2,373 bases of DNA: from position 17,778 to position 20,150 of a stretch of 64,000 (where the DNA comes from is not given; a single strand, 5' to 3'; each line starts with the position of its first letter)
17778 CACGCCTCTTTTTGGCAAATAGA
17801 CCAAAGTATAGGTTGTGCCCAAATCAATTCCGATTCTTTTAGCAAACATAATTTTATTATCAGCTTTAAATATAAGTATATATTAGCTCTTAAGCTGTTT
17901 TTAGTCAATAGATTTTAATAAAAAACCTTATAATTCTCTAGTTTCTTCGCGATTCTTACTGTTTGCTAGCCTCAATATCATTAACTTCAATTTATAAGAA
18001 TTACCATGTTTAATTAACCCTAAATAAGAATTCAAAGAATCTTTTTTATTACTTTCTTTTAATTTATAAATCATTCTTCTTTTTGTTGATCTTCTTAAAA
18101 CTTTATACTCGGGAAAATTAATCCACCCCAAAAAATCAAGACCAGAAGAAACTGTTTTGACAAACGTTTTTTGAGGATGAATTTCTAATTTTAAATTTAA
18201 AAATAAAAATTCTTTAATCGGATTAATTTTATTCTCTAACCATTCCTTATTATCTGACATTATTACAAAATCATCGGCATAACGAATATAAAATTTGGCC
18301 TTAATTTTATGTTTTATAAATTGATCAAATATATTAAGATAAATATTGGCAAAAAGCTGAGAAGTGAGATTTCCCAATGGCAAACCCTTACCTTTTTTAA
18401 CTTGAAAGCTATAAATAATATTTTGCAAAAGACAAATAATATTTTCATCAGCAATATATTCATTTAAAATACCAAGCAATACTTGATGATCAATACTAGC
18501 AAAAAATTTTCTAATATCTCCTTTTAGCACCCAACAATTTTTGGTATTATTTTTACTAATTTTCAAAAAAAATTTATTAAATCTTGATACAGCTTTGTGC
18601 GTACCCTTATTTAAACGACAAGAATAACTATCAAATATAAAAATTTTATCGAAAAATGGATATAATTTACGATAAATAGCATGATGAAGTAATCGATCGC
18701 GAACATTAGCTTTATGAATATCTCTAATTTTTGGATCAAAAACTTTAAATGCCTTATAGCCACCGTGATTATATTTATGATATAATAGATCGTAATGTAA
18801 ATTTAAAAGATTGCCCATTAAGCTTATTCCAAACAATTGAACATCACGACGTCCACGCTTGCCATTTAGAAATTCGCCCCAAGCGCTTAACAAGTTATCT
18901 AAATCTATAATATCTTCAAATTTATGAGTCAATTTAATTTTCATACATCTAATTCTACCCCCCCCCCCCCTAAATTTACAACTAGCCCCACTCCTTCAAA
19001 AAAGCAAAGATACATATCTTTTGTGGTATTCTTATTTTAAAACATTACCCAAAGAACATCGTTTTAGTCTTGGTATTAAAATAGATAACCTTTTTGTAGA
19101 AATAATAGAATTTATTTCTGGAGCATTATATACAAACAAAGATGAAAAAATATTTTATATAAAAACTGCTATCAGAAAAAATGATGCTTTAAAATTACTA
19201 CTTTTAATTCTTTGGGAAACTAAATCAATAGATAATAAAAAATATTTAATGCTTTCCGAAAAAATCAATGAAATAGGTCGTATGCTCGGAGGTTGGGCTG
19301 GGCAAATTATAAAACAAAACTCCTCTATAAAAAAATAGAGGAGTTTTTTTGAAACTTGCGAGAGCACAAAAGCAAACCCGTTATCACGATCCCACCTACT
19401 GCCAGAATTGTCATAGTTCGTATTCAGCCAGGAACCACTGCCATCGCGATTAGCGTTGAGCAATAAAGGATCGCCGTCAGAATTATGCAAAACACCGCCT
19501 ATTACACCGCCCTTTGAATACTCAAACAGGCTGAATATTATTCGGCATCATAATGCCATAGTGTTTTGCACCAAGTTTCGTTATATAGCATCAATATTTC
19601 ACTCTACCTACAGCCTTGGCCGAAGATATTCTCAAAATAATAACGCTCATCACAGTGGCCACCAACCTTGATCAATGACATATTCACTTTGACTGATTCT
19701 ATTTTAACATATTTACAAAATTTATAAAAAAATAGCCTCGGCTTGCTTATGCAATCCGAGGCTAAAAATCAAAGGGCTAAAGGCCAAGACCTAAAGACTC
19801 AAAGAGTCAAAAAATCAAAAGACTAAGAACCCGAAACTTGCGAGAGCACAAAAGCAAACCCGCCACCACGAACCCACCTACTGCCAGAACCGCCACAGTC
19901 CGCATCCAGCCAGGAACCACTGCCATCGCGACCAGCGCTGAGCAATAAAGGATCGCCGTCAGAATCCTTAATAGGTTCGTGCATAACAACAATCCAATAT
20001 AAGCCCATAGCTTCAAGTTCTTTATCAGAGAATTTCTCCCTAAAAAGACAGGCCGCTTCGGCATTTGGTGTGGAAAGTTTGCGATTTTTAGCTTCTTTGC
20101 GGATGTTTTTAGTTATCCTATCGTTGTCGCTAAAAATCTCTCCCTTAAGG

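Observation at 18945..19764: Atypical DGR architecture: avd is inverted between TR and RT, and a terminator separates VR from TR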

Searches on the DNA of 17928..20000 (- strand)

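Call 18: search_rna_families(source=window, start=18900, end=20000, threshold=evalue, max_evalue=10, show_alignments=2)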
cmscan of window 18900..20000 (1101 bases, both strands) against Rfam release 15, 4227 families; matches with E-value up to 10: 17.
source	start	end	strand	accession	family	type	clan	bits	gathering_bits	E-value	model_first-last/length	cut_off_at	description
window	19308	19404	-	RF01772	rnk_pseudo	Cis-reg; leader;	-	27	55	0.035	1-108/108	no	Pseudomonas rnk leader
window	19264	19352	+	RF02617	SSRC10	Gene; sRNA;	-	25.1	56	0.03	1-113/113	no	Streptococcus sRNA 10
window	19226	19350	+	RF02452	ncr1575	Gene; sRNA;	-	23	60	1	1-212/212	no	Bacillus sRNA ncr1575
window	19304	19359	-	RF02362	Yfr10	Gene; sRNA;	-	22.7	43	1.1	1-78/78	no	Cyanobacterial functional RNA 10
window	19239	19352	+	RF00515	PyrR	Cis-reg;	-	22.3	54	1.9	1-115/115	no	PyrR binding site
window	19580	19635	-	RF03028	RT-7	Gene; sRNA;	-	21.2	116.8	0.013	1-191/191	no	RT-7 RNA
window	19258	19374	-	RF01770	rimP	Cis-reg; leader;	-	20.9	47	1.2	1-102/102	no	Gammaprotebacteria rimP leader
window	19302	19350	-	RF04343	Plastid-psbA-2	Cis-reg;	CL00153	20.8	55.8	0.46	1-60/60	no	Plastid-psbA-2 3UTR RNA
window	19717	19800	-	RF02732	JA04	Gene; sRNA;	-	20.2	81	4.7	1-81/81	no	Aggregatibacter sRNA JA04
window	19312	19374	-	RF02618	SSRC34_2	Gene; sRNA;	-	19.7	48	2.2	1-125/125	no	Streptococcus sRNA 34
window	19292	19350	+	RF02495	ohsC_RNA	Gene; antitoxin;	-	18.1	50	8.5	1-77/77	no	Oppression of Hydrophobic ORF by sRNA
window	19711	19789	-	RF01581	RUF6-5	Gene; sRNA;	-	17.8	70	1.6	1-156/156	no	Plasmodium RNA of unknown function RUF6-5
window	19683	19773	-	RF01005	MIR530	Gene; miRNA;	-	17.2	85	2.8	38-137/172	no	MIR530 microRNA precursor family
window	19302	19363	-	RF00697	mir-186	Gene; miRNA;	-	17.2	70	3.8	1-82/82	no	mir-186 microRNA precursor family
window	19946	19995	-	RF02596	cyano_het_sRNA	Gene; sRNA;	-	15.1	35.7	5.3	1-56/56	no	Cyanobacteria heterocyst sRNA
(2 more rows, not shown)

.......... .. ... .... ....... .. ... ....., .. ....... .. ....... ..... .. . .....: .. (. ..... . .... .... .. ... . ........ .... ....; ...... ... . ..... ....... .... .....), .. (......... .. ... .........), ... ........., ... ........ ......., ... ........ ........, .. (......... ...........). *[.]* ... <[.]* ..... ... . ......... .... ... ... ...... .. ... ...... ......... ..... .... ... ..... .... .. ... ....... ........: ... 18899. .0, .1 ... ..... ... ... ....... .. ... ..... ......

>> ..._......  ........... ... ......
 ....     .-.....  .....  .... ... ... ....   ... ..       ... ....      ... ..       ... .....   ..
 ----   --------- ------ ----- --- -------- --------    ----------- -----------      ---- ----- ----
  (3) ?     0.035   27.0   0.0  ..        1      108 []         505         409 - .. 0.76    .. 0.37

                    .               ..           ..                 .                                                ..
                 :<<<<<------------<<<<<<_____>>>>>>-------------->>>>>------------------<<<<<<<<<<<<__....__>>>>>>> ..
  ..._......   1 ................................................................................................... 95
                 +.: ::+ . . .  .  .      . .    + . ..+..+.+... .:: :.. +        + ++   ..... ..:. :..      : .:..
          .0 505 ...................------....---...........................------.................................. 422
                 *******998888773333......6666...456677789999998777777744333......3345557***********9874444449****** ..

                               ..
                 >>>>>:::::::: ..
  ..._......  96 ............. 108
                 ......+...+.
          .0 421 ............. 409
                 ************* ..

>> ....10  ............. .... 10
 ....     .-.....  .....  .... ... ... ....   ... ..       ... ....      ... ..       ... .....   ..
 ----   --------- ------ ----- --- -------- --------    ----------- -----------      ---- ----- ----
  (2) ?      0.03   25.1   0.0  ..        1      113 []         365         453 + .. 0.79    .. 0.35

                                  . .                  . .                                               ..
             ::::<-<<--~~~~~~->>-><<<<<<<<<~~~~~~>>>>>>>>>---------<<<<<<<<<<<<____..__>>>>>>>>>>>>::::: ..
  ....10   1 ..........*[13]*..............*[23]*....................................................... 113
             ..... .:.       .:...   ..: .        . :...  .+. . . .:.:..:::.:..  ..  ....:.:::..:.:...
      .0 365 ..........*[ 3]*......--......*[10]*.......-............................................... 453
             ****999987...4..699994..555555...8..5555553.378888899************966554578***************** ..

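Call 20: search_rna_families(sources=[L001, L003, L004, L005, L008, L011, L014, L018, L022, L033, L042, L049, L059, L063, L074, L078], threshold=gathering)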
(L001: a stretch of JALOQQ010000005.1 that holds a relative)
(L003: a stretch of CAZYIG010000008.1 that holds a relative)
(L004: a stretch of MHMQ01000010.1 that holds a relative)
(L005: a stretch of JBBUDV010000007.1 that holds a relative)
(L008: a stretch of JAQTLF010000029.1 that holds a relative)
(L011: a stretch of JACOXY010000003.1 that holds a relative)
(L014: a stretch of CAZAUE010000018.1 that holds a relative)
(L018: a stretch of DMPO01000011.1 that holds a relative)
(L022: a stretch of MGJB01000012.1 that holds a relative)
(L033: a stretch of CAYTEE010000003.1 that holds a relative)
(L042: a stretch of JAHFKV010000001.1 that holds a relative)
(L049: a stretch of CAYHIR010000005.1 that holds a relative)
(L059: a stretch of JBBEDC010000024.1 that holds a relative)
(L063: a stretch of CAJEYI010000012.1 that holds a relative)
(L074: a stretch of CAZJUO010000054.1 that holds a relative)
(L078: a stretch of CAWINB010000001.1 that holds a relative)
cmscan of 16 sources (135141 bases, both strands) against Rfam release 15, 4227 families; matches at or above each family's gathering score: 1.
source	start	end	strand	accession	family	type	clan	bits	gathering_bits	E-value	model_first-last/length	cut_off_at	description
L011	8423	8493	+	RF00005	tRNA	Gene; tRNA;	CL00001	71.3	29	3e-13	1-71/71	no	tRNA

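Call 26: search_rna_families(sources=[L001, L003, L046, L061, L068, L073, L067, L014, L015, L075, L034], threshold=evalue, max_evalue=1, show_alignments=3)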
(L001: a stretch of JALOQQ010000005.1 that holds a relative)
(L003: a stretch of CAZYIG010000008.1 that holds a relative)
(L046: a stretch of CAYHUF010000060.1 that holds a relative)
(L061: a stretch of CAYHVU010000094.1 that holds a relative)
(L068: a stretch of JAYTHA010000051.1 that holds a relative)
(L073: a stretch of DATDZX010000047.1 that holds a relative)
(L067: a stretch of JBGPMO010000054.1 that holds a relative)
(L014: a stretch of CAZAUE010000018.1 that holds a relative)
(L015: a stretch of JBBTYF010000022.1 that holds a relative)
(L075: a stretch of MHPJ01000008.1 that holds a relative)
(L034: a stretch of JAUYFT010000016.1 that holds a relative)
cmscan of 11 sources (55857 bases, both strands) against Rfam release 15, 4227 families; matches with E-value up to 1: 0.
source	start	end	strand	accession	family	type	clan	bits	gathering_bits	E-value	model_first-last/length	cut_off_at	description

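Call 52: build_rna_model(alignment_id=A3, structure=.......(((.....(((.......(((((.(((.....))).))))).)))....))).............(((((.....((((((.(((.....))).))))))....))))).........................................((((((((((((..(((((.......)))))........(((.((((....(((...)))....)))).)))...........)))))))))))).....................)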
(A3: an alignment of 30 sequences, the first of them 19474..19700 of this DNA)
Model R1 built from alignment A3 (30 sequences, 273 columns); structure: as given.
model positions 237; base pairs 55; branch points 3; effective number of sequences 4.07; information 0.59 bits per position. Calibrated on 0.2 Mb of random sequence (short: E-values are rough).
structure used (alignment columns):
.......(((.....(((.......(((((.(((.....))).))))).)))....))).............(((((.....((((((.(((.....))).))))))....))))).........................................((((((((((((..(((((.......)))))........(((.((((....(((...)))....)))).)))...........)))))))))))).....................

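Call 53: search_with_rna_model(model_id=R1, source=window, max_evalue=1, show_alignments=1)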
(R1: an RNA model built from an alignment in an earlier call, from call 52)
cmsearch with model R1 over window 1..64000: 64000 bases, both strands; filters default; matches with E-value up to 1: 4.
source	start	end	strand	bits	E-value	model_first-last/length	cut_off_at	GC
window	19472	19701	-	168.3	1e-43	1-237/237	no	0.4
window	56900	56961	-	14.2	0.017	151-212/237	no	0.24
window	872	1012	-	12.3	0.052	1-237/237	no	0.32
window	4103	4218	-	10.1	0.2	1-237/237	no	0.32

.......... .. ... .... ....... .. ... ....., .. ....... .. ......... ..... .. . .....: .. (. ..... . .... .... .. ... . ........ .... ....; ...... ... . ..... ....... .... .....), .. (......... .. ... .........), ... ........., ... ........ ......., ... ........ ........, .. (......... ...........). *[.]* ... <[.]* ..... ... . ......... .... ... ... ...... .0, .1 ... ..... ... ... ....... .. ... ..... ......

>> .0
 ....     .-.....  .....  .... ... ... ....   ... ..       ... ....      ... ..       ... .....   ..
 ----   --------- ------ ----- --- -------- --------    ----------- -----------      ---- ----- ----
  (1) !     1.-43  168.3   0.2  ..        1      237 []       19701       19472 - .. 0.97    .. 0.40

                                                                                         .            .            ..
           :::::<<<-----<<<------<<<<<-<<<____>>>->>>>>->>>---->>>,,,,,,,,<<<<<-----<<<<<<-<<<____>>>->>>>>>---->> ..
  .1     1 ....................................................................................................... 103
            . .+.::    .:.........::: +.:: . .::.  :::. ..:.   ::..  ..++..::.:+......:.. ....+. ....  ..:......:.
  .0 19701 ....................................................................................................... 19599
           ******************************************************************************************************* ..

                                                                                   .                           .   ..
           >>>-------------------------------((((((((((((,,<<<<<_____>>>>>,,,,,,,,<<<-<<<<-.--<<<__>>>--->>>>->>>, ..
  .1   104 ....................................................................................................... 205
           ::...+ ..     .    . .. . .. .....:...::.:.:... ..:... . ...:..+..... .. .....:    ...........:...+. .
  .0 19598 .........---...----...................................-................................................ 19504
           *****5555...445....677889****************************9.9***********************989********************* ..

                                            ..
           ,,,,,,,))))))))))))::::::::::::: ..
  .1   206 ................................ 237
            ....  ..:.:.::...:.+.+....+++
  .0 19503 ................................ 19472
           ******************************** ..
